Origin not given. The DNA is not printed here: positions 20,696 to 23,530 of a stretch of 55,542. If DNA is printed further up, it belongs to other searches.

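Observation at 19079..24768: Tat-exported molybdoenzyme operon in FeS-NrfD-Mo-TorD order with an extra periplasmic gene; substrate cannot be assigned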

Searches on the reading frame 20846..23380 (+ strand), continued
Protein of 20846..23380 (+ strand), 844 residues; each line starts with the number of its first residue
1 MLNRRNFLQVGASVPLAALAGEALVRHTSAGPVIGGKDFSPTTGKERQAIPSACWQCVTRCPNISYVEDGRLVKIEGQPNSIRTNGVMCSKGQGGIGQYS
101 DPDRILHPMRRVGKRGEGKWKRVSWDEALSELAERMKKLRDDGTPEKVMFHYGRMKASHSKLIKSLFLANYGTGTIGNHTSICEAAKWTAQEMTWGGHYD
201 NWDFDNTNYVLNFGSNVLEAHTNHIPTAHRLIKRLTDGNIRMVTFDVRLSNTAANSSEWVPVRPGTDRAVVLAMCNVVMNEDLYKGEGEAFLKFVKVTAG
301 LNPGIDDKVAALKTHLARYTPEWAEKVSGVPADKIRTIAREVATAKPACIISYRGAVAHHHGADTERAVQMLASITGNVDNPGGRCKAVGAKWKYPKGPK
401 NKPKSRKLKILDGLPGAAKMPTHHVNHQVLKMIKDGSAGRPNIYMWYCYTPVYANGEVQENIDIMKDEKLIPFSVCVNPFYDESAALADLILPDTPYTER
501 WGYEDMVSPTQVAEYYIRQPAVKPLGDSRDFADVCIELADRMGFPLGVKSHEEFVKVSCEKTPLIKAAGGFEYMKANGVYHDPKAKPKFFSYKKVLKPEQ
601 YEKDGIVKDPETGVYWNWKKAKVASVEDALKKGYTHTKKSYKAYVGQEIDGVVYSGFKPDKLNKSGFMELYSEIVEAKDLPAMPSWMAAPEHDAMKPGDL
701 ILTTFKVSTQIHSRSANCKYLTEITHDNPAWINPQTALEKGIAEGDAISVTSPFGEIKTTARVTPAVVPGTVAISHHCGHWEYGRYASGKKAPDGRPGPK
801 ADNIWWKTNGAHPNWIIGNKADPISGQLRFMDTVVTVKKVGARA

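Call 21: find_encoding_contigs(protein=P0110, flank=10000, max_places=2)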
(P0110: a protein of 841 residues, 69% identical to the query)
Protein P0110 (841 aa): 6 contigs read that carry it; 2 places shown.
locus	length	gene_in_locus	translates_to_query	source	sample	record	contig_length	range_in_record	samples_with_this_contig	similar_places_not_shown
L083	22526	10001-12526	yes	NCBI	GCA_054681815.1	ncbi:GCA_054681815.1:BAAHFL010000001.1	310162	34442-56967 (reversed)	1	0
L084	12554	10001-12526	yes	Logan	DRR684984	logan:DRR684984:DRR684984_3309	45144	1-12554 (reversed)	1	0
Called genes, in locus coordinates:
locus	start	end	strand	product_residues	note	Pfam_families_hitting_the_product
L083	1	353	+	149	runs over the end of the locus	PF13673:Acetyltransf_10, PF00583:Acetyltransf_1, PF13527:Acetyltransf_9, PF21926:FeeM (faint), PF13508:Acetyltransf_7, PF08445:FR47 (weak)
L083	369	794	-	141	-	PF00376:MerR, PF13411:MerR_1, PF09278:MerR-DNA-bind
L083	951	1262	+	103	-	PF02411:MerT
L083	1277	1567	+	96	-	PF00403:HMA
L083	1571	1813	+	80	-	PF03203:MerC (weak), PF11431:Transport_MerF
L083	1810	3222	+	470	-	PF01134:GIDA, PF07992:Pyr_redox_2, PF12831:FAD_oxidored (weak), PF13738:Pyr_redox_3, PF00070:Pyr_redox, PF02852:Pyr_redox_dim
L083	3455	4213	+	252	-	PF05708:Peptidase_C92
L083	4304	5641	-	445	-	PF00072:Response_reg, PF00158:Sigma54_activat, PF14532:Sigma54_activ_2, PF07728:AAA_5 (weak), PF25601:AAA_lid_14, PF02954:HTH_8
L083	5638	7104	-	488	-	PF00672:HAMP (weak), PF00512:HisKA, PF02518:HATPase_c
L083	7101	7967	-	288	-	PF12974:Phosphonate-bd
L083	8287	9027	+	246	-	PF13534:Fer4_17 (faint), PF12838:Fer4_7, PF13237:Fer4_10, PF13247:Fer4_11, PF13187:Fer4_9 (weak), PF00037:Fer4 (weak), PF12797:Fer4_2 (weak), PF12837:Fer4_6 (weak)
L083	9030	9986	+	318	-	PF03916:NrfD, PF14589:NrfD_2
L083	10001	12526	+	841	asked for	PF04879:Molybdop_Fe4S4, PF00384:Molybdopterin, PF01568:Molydop_binding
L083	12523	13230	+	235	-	PF02613:Nitrate_red_del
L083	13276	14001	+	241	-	PF08238:Sel1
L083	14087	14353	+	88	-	-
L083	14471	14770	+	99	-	-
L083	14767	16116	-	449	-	PF00072:Response_reg, PF00158:Sigma54_activat, PF14532:Sigma54_activ_2, PF07728:AAA_5, PF25601:AAA_lid_14, PF02954:HTH_8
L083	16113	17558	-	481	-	PF00672:HAMP (weak), PF00512:HisKA (weak), PF02518:HATPase_c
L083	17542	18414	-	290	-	PF12974:Phosphonate-bd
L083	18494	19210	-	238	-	-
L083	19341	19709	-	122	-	-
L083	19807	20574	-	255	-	PF00977:His_biosynth (weak)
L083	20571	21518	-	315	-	PF00142:Fer4_NifH (weak), PF01656:CbiA, PF02374:ArsA_ATPase (faint), PF09140:MipZ, PF10609:ParA, PF13614:AAA_31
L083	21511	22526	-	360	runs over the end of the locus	PF01883:FeS_assembly_P (weak), PF02374:ArsA_ATPase (faint), PF10609:ParA, PF13614:AAA_31 (weak), PF01656:CbiA, PF09140:MipZ (weak)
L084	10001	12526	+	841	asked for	PF04879:Molybdop_Fe4S4, PF00384:Molybdopterin, PF01568:Molydop_binding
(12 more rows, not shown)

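Call 22: get_annotated_region(hit=H1, flank=9000)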
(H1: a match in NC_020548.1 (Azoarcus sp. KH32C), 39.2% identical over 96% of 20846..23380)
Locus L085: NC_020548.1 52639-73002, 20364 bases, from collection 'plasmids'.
description: Azoarcus sp. KH32C plasmid pAZKH, complete sequence
organism: Azoarcus sp. KH32C (NCBI taxid 748247)
taxonomy: Bacteria; Pseudomonadota; Betaproteobacteria; Rhodocyclales; Zoogloeaceae; Azoarcus; Azoarcus sp. KH32C
host: -; source: -; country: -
typing (MOB-suite, as given by PLSDB): mobilizable; replicon rep_cluster_432; relaxase MOBP
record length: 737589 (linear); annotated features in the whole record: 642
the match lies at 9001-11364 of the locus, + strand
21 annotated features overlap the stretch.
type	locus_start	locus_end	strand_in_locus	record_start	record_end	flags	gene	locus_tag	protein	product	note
CDS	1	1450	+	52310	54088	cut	arsA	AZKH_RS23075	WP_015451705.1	arsenical pump-driving ATPase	GO:0071722 - detoxification of arsenic-containing substance [Evidence IEA]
CDS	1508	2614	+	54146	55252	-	arsB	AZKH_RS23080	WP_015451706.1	ACR3 family arsenite efflux transporter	-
CDS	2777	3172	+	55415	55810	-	-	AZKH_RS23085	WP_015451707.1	hypothetical protein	-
CDS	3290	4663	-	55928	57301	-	-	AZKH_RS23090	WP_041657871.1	sigma-54 dependent transcriptional regulator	GO:0006355 - regulation of DNA-templated transcription [Evidence IEA]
CDS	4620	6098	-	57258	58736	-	-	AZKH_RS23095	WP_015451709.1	sensor histidine kinase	-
CDS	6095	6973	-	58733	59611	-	-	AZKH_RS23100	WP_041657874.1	PhnD/SsuA/transferrin family substrate-binding protein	-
CDS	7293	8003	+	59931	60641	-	-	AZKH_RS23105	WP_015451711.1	4Fe-4S dicluster domain-containing protein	-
CDS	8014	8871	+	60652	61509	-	nrfD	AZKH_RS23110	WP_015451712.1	NrfD/PsrC family molybdoenzyme membrane anchor subunit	-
CDS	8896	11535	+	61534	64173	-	-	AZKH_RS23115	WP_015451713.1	molybdopterin-dependent oxidoreductase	-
CDS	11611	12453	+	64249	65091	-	-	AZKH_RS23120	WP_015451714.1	molecular chaperone TorD family protein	-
CDS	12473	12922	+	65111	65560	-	-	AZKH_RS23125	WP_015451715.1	hypothetical protein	-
CDS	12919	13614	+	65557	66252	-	-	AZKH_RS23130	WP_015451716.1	hypothetical protein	-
CDS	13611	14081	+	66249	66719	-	-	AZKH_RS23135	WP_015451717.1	hypothetical protein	-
CDS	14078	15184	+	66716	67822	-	-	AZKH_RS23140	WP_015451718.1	4Fe-4S dicluster domain-containing protein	-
CDS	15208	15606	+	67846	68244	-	-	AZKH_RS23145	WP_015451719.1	hypothetical protein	-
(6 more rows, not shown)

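Call 23: get_annotated_region(hit=H3, flank=7000)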
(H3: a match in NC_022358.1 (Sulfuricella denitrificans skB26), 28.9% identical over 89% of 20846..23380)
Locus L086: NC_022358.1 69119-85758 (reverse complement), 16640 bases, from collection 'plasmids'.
description: Sulfuricella denitrificans skB26 plasmid pSCD, complete sequence
organism: Sulfuricella denitrificans skB26 (NCBI taxid 1163617)
taxonomy: Bacteria; Pseudomonadota; Betaproteobacteria; Nitrosomonadales; Sulfuricellaceae; Sulfuricella; Sulfuricella denitrificans; Sulfuricella denitrificans skB26
host: -; source: -; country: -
typing (MOB-suite, as given by PLSDB): non-mobilizable; replicon rep_cluster_1630
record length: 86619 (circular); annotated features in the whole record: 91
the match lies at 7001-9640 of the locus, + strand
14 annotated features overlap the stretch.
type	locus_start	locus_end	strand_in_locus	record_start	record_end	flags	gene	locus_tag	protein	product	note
CDS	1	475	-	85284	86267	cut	-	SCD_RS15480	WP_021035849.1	tyrosine-type recombinase/integrase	GO:0015074 - DNA integration [Evidence IEA]; GO:0006310 - DNA recombination [Evidence IEA]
CDS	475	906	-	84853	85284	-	-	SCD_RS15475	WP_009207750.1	hypothetical protein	-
CDS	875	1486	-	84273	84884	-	-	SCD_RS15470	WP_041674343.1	nucleotidyltransferase domain-containing protein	-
CDS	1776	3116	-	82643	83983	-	-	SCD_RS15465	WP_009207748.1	sigma-54 dependent transcriptional regulator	GO:0006355 - regulation of DNA-templated transcription [Evidence IEA]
CDS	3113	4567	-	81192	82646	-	-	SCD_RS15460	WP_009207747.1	HAMP domain-containing sensor histidine kinase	GO:0007165 - signal transduction [Evidence IEA]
CDS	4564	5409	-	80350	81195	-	-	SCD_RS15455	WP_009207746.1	PhnD/SsuA/transferrin family substrate-binding protein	-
CDS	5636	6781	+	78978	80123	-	-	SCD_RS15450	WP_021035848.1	4Fe-4S dicluster domain-containing protein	-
CDS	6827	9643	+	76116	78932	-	-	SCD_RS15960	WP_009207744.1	molybdopterin-dependent oxidoreductase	-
CDS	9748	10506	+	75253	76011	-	-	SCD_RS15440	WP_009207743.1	4Fe-4S dicluster domain-containing protein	-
CDS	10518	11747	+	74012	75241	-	nrfD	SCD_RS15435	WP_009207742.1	NrfD/PsrC family molybdoenzyme membrane anchor subunit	-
CDS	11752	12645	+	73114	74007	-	-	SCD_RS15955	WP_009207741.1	molecular chaperone TorD family protein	-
CDS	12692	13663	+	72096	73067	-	moaA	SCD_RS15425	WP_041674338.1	GTP 3',8-cyclase MoaA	GO:0006777 - Mo-molybdopterin cofactor biosynthetic process [Evidence IEA]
CDS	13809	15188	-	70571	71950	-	nhaD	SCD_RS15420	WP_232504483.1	sodium:proton antiporter NhaD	GO:0006814 - sodium ion transport [Evidence IEA]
CDS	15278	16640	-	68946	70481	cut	-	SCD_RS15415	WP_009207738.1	SulP family inorganic anion transporter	-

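Call 25: search_solved_structures(query=L083:7101-7967:-, max_evalue=0.01, show_alignments=2)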
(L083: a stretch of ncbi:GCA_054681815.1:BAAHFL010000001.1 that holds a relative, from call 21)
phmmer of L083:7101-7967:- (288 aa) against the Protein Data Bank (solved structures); distinct sequences matched with E-value up to 0.01: 16.
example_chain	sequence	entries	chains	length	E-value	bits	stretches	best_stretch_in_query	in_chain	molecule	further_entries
6esk_A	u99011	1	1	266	4.2e-64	219.8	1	25-279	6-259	Putative periplasmic phosphite-binding-like protein (Pbl) PtxB-like protein designated Aio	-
6esv_A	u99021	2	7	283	5.1e-64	219.5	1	25-279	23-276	Putative periplasmic phosphite-binding-like protein (Pbl) PtxB-like protein designated Aio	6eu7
8ed5_A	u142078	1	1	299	1.3e-59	205.1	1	25-279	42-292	Putative periplasmic phosphite-binding-like protein (Pbl) PtxB-like protein designated Aio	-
6x6b_A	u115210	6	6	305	1.3e-37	132.8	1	52-278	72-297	ArrX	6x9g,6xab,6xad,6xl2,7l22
6x8w_A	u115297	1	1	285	1.7e-36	129.1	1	52-278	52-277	ArrX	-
3n5l_A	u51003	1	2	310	5.8e-15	58.5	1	30-264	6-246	Binding protein component of ABC phosphonate transporter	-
3p7i_A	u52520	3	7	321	4.3e-12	49.1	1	40-260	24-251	PhnD, subunit of alkylphosphonate ABC transporter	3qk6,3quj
3s4u_A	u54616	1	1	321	1.3e-11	47.5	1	40-260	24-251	PhnD, subunit of alkylphosphonate ABC transporter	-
5o2j_A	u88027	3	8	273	1.9e-09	40.4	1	50-198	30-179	Probable phosphite transport system-binding protein PtxB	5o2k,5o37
5lv1_A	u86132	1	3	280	3.8e-09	39.4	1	50-282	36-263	PtxB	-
5jvb_A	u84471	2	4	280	7.5e-09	38.4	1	51-278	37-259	Phosphonate ABC transporter, periplasmic phosphonate-binding protein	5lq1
5lq5_A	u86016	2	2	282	5.3e-08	35.6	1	53-280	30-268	Putative phosphonate binding protein for ABC transporter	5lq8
7s6g_A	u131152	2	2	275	5.7e-08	35.5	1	126-220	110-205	Phosphonate ABC type transporter/ substrate binding component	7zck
6ght_A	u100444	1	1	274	3.3e-07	33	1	48-283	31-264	Probable phosphite transport system-binding protein HtxB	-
5me4_A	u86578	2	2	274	3.9e-07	32.8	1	48-281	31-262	Probable phosphite transport system-binding protein HtxB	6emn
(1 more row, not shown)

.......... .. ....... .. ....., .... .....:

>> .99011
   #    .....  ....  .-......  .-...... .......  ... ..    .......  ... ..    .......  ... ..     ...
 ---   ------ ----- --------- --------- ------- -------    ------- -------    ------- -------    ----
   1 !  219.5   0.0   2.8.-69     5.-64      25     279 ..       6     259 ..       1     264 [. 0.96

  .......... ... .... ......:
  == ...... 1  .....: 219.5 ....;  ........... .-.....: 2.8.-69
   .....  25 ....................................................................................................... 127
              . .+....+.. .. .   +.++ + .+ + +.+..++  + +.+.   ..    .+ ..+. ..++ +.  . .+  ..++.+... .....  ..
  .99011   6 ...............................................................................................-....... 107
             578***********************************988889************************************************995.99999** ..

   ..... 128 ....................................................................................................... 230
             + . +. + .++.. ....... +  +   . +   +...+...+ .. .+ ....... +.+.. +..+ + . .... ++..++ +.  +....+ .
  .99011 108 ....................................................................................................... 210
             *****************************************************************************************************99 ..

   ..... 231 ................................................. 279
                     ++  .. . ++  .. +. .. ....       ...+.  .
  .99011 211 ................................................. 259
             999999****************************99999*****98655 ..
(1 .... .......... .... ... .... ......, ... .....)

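Call 40: get_annotated_region(hit=H36, flank=1500)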
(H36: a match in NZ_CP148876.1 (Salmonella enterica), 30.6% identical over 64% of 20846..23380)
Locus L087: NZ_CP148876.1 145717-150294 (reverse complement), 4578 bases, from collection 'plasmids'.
description: Salmonella enterica subsp. enterica serovar Infantis strain Z1322HSL0046 plasmid pZ1322HSL0046-2, complete sequence
organism: Salmonella enterica (NCBI taxid 595)
taxonomy: Bacteria; Pseudomonadota; Gammaproteobacteria; Enterobacterales; Enterobacteriaceae; Salmonella; Salmonella enterica
host: -; source: Homo sapiens,single cell; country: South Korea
typing (MOB-suite, as given by PLSDB): non-mobilizable
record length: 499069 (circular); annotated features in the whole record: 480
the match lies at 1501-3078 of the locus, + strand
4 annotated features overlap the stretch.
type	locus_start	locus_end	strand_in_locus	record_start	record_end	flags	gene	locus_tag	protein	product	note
CDS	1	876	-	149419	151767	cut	sopA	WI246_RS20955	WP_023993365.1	SPI-1 type III secretion system effector HECT-type E3 ubiquitin transferase SopA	-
CDS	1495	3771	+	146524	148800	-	phsA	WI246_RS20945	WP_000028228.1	thiosulfate reductase PhsA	-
CDS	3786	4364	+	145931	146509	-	phsB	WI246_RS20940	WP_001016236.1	thiosulfate reductase electron transport protein PhsB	-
CDS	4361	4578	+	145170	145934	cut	phsC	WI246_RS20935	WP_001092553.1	thiosulfate reductase cytochrome B subunit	-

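Call 41: get_annotated_region(hit=H11, flank=600)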
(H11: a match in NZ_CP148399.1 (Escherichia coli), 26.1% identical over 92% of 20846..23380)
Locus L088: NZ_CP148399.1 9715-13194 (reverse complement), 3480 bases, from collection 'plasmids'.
description: Escherichia coli strain Z1323HEC0009 plasmid pZ1323HEC0009-2, complete sequence
organism: Escherichia coli (NCBI taxid 562)
taxonomy: Bacteria; Pseudomonadota; Gammaproteobacteria; Enterobacterales; Enterobacteriaceae; Escherichia; Escherichia coli
host: -; source: Homo sapiens,single cell; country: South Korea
typing (MOB-suite, as given by PLSDB): non-mobilizable
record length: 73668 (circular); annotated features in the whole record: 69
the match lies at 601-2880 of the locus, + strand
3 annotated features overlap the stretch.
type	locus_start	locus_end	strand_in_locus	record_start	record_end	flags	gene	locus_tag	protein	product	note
CDS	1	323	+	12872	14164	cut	serS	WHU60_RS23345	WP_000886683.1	serine--tRNA ligase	GO:0006434 - seryl-tRNA aminoacylation [Evidence IEA]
CDS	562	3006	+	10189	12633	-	dmsA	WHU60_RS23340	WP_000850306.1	dimethylsulfoxide reductase subunit A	-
CDS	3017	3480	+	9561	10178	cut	dmsB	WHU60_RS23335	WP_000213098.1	dimethylsulfoxide reductase iron-sulfur subunit DmsB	-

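Call 42: get_annotated_region(hit=H2, flank=6000)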
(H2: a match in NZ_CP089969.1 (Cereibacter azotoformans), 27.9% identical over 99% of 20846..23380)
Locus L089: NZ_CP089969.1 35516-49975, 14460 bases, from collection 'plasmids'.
description: Cereibacter azotoformans strain ORIO plasmid pORIO3, complete sequence
organism: Cereibacter azotoformans (NCBI taxid 43057)
taxonomy: Bacteria; Pseudomonadota; Alphaproteobacteria; Rhodobacterales; Paracoccaceae; Cereibacter; Cereibacter azotoformans
host: -; source: Owen's River; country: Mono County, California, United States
typing (MOB-suite, as given by PLSDB): conjugative; relaxase MOBF; mating-pair formation MPF_F
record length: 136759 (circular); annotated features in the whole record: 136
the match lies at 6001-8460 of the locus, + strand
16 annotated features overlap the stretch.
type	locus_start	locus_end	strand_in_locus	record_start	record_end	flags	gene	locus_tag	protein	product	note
CDS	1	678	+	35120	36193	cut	arsB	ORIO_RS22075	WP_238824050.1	ACR3 family arsenite efflux transporter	GO:0046685 - response to arsenic-containing substance [Evidence IEA]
CDS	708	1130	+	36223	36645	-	arsC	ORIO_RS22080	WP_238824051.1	arsenate reductase (glutaredoxin)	GO:0046685 - response to arsenic-containing substance [Evidence IEA]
CDS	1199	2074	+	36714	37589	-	-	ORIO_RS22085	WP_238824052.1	PhnD/SsuA/transferrin family substrate-binding protein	-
CDS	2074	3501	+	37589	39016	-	-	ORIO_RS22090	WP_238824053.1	HAMP domain-containing sensor histidine kinase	GO:0007165 - signal transduction [Evidence IEA]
CDS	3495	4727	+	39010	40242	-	-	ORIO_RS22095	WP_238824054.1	response regulator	GO:0000160 - phosphorelay signal transduction system [Evidence IEA]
CDS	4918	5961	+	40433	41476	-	-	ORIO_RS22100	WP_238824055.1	4Fe-4S dicluster domain-containing protein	-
CDS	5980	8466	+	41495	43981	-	-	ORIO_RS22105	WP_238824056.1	molybdopterin-dependent oxidoreductase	-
CDS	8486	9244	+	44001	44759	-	-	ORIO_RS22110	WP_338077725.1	4Fe-4S dicluster domain-containing protein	-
CDS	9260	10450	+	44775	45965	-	nrfD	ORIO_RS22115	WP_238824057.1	NrfD/PsrC family molybdoenzyme membrane anchor subunit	-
CDS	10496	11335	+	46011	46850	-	-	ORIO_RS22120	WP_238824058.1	molecular chaperone TorD family protein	-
CDS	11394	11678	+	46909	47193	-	-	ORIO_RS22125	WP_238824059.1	metalloregulator ArsR/SmtB family transcription factor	GO:0006355 - regulation of DNA-templated transcription [Evidence IEA]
CDS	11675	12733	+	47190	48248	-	-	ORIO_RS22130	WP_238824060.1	permease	-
CDS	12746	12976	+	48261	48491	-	-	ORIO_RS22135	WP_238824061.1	thioredoxin family protein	-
CDS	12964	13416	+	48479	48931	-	-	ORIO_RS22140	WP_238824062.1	rhodanese-like domain-containing protein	-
CDS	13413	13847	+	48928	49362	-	-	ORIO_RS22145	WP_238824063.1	thioredoxin family protein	-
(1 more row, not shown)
